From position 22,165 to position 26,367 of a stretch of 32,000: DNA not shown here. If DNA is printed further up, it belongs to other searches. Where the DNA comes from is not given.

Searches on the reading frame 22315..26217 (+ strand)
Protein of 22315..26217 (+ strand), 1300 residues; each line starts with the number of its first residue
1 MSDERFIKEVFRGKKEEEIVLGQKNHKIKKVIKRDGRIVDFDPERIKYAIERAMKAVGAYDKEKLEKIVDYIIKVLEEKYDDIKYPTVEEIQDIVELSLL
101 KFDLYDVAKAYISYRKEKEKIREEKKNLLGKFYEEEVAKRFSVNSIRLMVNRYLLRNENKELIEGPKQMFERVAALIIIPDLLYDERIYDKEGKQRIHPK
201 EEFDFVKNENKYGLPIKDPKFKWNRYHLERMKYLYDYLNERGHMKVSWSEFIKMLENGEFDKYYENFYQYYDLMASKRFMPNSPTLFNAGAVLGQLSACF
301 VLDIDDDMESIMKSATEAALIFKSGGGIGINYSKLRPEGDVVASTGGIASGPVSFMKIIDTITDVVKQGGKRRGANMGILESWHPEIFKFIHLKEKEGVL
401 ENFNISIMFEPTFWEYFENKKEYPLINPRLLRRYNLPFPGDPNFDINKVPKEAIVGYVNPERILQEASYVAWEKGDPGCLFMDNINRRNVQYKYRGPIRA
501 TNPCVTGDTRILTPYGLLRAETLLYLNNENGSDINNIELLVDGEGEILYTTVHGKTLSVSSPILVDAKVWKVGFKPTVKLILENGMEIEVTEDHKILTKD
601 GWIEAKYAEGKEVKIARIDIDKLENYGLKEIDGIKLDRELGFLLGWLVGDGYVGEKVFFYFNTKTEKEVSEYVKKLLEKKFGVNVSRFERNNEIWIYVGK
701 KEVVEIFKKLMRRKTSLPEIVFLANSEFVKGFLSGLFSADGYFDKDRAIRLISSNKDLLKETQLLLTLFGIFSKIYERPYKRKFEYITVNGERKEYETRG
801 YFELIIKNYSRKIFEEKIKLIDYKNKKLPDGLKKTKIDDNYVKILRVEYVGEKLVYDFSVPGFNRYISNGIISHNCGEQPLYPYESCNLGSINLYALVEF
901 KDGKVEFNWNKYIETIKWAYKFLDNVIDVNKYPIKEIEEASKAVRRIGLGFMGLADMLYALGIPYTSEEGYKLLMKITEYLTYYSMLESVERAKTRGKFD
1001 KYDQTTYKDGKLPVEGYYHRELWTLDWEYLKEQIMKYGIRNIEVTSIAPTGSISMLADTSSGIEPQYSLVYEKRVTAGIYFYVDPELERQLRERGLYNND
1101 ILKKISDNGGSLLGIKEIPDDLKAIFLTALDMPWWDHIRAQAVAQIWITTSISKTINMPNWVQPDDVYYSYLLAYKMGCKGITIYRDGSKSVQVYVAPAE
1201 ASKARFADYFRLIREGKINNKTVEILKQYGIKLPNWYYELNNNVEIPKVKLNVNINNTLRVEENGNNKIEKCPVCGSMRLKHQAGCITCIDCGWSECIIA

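Call 13: search_protein_families(library=pfam, proteins=[window:22315-26217:+], max_evalue=0.001)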
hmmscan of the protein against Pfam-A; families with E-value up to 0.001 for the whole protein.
window:22315-26217:+ (1300 aa): 5 families
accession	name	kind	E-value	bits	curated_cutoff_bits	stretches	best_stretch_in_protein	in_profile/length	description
PF02867.20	Ribonuc_red_lgC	-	5.5e-148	494.3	23.9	1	297-1185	1-523/523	Ribonucleotide reductase, barrel domain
PF14528.11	LAGLIDADG_3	-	5.3e-22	78.3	22.5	2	727-818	1-81/82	LAGLIDADG-like domain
PF03477.21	ATP-cone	-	9.2e-22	77.8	25.8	1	29-119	1-87/88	ATP cone domain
PF00317.26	Ribonuc_red_lgN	-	9.7e-18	64.5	28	1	140-293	2-76/77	Ribonucleotide reductase, all-alpha domain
PF14890.11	Intein_splicing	-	8.4e-14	52.1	35.8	1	543-875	19-155/155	Intein splicing domain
